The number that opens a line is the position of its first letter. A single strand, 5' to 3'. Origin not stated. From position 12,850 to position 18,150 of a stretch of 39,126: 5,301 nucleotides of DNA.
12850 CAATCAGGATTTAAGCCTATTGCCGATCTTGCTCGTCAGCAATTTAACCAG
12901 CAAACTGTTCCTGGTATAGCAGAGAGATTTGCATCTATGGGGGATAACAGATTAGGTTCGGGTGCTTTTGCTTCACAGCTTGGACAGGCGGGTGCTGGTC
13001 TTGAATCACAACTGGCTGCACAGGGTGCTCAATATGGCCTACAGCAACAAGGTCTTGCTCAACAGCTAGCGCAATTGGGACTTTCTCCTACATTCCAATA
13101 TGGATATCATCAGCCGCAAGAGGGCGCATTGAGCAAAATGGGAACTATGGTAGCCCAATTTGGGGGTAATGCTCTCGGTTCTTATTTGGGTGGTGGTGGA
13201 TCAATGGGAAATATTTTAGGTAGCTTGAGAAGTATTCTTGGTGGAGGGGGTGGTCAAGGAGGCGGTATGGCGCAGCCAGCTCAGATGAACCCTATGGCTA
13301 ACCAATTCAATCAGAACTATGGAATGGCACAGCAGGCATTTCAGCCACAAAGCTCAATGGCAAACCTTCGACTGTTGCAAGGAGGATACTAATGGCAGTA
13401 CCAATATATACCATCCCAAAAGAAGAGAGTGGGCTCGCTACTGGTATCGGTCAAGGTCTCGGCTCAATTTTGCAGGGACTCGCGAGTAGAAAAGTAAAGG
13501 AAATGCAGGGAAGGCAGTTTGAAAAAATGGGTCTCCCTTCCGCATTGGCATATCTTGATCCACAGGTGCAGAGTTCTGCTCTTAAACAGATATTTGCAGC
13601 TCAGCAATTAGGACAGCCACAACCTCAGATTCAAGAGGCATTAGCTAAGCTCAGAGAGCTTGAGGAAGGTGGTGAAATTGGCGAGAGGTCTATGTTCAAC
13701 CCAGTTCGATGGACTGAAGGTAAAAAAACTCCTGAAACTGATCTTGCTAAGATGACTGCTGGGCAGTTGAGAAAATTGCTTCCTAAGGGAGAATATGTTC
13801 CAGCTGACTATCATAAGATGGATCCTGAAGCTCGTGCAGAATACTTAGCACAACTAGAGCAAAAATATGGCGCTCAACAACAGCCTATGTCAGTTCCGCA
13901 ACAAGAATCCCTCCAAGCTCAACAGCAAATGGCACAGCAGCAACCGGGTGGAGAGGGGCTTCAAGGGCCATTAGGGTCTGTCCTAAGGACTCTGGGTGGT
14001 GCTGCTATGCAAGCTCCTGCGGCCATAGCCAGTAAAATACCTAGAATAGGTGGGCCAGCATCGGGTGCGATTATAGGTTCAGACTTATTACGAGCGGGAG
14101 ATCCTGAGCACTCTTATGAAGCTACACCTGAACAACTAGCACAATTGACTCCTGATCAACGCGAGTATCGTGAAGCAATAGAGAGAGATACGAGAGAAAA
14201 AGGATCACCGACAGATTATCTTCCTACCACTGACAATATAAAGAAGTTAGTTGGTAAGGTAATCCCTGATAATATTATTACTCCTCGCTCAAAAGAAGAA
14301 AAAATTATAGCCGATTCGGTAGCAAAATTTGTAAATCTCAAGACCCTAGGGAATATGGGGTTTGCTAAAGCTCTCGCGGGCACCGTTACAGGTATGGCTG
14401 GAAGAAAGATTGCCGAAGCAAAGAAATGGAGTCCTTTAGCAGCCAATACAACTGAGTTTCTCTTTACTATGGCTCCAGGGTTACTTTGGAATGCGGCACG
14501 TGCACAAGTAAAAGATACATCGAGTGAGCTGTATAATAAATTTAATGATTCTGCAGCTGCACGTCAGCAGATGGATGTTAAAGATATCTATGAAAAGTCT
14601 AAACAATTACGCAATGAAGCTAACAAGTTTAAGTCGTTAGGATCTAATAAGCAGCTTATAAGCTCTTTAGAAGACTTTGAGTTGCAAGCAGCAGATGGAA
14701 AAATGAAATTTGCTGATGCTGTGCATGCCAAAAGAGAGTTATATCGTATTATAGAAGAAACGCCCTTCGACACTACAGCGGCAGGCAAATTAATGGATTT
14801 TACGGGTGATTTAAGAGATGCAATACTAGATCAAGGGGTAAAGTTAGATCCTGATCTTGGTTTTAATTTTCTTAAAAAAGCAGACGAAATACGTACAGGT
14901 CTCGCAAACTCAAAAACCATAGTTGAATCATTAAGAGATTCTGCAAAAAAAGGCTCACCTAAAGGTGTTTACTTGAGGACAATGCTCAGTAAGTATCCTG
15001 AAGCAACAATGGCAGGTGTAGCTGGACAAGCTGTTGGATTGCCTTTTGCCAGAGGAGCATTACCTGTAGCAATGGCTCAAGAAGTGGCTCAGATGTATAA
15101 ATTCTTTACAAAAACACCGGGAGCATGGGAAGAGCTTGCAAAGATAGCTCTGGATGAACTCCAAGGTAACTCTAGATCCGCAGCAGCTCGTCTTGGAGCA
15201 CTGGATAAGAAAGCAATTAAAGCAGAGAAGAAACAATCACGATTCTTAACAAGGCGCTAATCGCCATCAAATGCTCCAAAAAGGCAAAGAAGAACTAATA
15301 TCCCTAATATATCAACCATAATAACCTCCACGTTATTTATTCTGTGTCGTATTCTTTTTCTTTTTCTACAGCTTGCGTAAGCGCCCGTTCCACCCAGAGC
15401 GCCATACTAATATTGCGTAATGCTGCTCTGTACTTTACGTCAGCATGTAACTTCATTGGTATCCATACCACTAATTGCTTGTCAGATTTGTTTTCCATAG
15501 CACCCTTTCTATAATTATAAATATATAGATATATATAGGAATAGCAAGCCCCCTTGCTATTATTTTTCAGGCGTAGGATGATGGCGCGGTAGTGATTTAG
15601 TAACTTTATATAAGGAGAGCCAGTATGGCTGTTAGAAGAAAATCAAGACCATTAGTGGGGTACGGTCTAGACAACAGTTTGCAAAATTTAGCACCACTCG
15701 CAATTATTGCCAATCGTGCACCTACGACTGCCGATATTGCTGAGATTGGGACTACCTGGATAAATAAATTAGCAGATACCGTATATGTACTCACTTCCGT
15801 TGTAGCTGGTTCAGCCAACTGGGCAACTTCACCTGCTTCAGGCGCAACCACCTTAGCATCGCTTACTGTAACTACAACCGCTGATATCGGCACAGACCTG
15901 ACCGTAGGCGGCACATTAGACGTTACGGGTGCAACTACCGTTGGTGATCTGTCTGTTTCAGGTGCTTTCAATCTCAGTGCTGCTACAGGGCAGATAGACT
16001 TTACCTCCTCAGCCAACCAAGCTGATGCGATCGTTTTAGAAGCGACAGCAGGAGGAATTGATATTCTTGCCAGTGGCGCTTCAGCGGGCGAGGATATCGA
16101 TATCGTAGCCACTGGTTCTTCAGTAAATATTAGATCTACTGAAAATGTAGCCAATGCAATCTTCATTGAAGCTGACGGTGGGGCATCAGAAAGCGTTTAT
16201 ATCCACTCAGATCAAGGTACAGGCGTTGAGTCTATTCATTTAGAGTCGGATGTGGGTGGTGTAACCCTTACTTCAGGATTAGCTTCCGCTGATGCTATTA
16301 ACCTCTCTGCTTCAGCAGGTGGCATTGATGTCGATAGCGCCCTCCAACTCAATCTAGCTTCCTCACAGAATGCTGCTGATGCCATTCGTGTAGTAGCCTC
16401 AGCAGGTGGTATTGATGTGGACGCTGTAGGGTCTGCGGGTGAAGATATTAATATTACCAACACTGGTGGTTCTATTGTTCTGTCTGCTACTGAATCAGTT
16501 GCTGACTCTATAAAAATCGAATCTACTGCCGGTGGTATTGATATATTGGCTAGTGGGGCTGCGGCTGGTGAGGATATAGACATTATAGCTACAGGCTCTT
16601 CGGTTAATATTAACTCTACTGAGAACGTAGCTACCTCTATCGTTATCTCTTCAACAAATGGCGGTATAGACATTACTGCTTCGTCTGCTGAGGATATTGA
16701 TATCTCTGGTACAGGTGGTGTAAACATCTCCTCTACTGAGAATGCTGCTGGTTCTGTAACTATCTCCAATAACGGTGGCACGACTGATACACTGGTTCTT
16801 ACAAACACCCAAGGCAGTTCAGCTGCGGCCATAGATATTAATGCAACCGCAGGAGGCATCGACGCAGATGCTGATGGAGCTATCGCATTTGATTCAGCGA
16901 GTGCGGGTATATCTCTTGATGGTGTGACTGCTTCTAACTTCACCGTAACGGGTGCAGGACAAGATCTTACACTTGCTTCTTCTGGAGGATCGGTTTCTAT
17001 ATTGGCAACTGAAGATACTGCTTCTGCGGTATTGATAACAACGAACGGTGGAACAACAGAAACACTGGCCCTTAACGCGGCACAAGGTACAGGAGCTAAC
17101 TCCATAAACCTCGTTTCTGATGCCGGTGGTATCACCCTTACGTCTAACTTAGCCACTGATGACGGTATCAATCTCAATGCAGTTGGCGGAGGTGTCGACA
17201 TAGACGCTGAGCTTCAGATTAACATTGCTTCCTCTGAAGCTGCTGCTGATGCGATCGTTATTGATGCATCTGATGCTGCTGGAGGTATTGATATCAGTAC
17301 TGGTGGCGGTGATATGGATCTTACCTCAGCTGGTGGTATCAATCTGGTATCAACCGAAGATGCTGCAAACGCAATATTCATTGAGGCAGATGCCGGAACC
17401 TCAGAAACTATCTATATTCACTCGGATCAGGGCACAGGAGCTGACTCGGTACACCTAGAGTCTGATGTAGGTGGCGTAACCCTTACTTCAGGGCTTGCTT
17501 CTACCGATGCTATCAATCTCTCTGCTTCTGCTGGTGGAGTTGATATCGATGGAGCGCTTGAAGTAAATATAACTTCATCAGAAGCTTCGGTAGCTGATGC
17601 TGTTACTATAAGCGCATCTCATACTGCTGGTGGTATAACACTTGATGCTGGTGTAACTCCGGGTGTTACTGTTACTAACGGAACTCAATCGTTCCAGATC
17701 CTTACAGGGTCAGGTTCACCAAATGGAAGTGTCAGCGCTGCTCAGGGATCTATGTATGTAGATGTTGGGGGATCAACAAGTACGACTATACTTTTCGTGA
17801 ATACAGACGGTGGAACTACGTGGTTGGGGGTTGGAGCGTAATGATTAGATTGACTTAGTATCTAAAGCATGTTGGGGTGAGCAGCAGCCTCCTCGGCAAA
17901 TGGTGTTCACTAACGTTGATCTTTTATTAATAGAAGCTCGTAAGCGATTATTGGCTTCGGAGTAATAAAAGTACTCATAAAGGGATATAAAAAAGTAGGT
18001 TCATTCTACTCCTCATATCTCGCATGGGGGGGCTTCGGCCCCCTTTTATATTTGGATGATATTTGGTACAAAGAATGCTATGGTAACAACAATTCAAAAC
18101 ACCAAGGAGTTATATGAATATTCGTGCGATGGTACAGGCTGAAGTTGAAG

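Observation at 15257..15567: Antisense RHH-regulator plus 20-aa hydrophobic peptide cassette between ejection-protein and fibre genes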

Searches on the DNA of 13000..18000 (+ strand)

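Call 4: search_dna_similar(query=window:13000-18000:+, collection=phages, mode=near)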
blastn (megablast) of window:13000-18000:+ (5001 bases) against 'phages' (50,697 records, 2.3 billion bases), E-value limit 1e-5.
No match.

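Call 79: search_rna_families(source=window, start=14800, end=16000, threshold=evalue, max_evalue=1)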
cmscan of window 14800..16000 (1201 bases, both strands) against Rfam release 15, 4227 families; matches with E-value up to 1: 0.
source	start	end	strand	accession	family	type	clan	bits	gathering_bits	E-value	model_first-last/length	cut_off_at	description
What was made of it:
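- Closest known: P22-like 'ant moron' / immI region with sieA. Different: The window has no arc-ant pair and no sar-like RNA (call 79).
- Tried and rejected: Rfam: no RNA family in 14800-16000 (call 79).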

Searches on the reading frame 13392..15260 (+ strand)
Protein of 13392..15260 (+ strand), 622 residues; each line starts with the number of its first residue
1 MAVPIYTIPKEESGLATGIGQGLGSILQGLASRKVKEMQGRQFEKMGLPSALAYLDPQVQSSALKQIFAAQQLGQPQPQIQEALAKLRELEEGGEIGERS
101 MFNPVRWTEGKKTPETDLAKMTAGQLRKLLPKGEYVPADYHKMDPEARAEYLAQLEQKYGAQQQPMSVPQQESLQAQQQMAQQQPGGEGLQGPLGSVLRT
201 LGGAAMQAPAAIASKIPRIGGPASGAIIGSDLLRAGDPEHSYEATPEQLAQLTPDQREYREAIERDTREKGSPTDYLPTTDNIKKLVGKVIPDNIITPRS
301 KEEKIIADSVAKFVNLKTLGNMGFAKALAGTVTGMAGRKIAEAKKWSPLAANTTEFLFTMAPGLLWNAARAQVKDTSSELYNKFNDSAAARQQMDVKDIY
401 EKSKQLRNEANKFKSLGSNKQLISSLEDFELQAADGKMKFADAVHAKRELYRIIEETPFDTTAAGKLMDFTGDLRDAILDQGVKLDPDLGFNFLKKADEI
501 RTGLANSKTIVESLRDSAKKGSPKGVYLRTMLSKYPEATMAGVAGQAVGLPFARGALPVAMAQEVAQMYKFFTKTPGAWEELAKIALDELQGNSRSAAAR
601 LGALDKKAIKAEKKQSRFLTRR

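Call 5: search_protein_families(library=pfam, proteins=[window:13392-15260:+], max_evalue=1)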
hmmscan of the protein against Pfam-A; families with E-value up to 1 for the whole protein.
window:13392-15260:+ (622 aa): 3 families
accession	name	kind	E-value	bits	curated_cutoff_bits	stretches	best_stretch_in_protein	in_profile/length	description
PF01734.28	Patatin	-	0.018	15.7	27.7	1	213-312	25-119/191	Patatin-like phospholipase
PF01693.22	Cauli_VI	-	0.18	12.5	21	1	366-391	17-42/44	Ribonuclease H1 N-terminal domain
PF10910.14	Phage_gene29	-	0.23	12.1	29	1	97-161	68-116/124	Phage gene 29 protein family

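Call 6: search_protein_families(library=phrogs, proteins=[window:13392-15260:+], max_evalue=1)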
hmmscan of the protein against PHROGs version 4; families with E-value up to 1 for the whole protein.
window:13392-15260:+ (622 aa): 0 families

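Call 8: search_protein_families(library=ncbifam, proteins=[window:13392-15260:+], max_evalue=1)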
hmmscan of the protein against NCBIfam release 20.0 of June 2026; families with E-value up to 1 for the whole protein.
window:13392-15260:+ (622 aa): 0 families
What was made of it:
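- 13392..15260 (+): Convergent 622-aa late gene of unknown family whose stop overlaps the peptide's stop. No family match (calls 5, 6, 8).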

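Call 11: find_related_loci(query=window:13392-15260:+, collection=viral_contigs, flank=6000)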
Query window:13392-15260:+ (622 aa) in viral_contigs; peptide patterns used: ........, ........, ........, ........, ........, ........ (x = any residue, [..] = any of these).
17 stretches matched a pattern, but none encodes a relative of the query by tblastn (E <= 1e-3).
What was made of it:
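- Tried and rejected: IMG/VR with the 622-aa protein: no confirmed relative (call 11).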

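Call 12: search_dna_similar(query=window:13392-15260:+, collection=phages, mode=protein)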
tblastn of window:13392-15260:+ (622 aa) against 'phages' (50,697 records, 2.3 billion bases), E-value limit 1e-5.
No match.

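Call 13: find_homologous_proteins(query=window:13392-15260:+, max_evalue=0.001)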
Query window:13392-15260:+ (622 aa): 4 proteins with E <= 0.001 among 8000 candidates.
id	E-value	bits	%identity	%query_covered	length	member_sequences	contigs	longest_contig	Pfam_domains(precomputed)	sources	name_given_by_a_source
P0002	0.0e+0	1352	100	100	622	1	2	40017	-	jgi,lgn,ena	-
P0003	2.1e-110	388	40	97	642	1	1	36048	-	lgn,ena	-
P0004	1.1e-32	132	59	18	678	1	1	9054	-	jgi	-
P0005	2.8e-5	41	48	9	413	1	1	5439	-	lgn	-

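Call 14: find_encoding_contigs(protein=P0003, flank=10000)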
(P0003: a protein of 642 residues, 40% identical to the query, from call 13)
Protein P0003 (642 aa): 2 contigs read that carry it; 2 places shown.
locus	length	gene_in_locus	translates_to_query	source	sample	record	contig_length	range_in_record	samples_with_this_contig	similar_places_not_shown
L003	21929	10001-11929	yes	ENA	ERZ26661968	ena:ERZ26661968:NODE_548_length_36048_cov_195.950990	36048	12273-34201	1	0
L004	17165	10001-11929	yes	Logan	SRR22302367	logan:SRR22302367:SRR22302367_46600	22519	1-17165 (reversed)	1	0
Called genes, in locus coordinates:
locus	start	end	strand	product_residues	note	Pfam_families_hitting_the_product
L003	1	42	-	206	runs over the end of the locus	-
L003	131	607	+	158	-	-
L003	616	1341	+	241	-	-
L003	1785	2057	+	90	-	-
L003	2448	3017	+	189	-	-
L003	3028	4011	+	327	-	-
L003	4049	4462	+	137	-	-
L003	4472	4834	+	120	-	-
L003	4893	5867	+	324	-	-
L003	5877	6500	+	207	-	-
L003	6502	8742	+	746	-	-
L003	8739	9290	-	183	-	-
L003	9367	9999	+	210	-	-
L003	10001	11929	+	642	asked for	-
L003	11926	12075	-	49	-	-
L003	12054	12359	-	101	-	-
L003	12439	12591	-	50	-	PF09386:ParD (weak)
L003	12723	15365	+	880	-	-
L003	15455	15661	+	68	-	-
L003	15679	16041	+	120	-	-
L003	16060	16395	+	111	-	-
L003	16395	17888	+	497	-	-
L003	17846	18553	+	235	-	PF00386:C1q (weak)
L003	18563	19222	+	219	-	PF00386:C1q (weak)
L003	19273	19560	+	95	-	-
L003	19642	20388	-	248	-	PF04404:ERF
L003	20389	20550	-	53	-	-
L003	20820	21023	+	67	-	-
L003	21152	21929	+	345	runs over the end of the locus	-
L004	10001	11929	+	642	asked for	-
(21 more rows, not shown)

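Call 15: find_encoding_contigs(protein=P0004, flank=10000)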
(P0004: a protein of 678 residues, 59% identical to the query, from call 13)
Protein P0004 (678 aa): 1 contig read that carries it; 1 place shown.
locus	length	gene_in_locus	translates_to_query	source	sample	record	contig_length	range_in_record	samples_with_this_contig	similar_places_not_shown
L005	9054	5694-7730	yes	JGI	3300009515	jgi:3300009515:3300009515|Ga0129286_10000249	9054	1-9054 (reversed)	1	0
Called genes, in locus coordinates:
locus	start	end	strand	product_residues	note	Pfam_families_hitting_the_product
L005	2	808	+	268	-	?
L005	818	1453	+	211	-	-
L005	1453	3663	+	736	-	-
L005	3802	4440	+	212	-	PF13392:HNH_3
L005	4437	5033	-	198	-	-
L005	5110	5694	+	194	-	-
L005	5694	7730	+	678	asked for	-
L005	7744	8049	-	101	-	-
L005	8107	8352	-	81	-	-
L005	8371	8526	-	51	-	-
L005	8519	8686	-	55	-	-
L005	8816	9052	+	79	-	?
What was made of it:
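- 13392..15260 (+): Homologues P0003 and P0004 lie in the same position in L003 and L005 (calls 13-15).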

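Call 24: search_protein_families(library=pfam, proteins=[L003:12054-12359:-, L003:11926-12075:-, L005:7744-8049:-, L005:8107-8352:-, L005:8371-8526:-], max_evalue=0.1)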
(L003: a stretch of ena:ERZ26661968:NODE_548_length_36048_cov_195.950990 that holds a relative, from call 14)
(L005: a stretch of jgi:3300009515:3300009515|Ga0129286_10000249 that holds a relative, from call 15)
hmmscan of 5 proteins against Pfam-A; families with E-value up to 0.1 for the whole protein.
L003:12054-12359:- (101 aa): 1 family
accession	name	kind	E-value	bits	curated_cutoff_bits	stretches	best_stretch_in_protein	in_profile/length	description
PF01782.24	RimM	-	0.022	15.5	23.5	1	5-57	19-71/84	RimM N-terminal domain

L003:11926-12075:- (49 aa): 0 families

L005:7744-8049:- (101 aa): 2 families
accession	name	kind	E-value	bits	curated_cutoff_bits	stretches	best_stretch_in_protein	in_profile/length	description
PF23719.1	VapB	-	0.025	15.1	27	1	7-38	10-41/97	Antitoxin VapB-like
PF08535.16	KorB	-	0.098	13.1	22.3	0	10-52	10-56/89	KorB domain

L005:8107-8352:- (81 aa): 0 families

L005:8371-8526:- (51 aa): 1 family
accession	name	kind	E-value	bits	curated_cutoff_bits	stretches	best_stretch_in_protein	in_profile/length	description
PF06476.17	DUF1090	-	0.0099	16.3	24.4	1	2-39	36-73/110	Protein of unknown function (DUF1090)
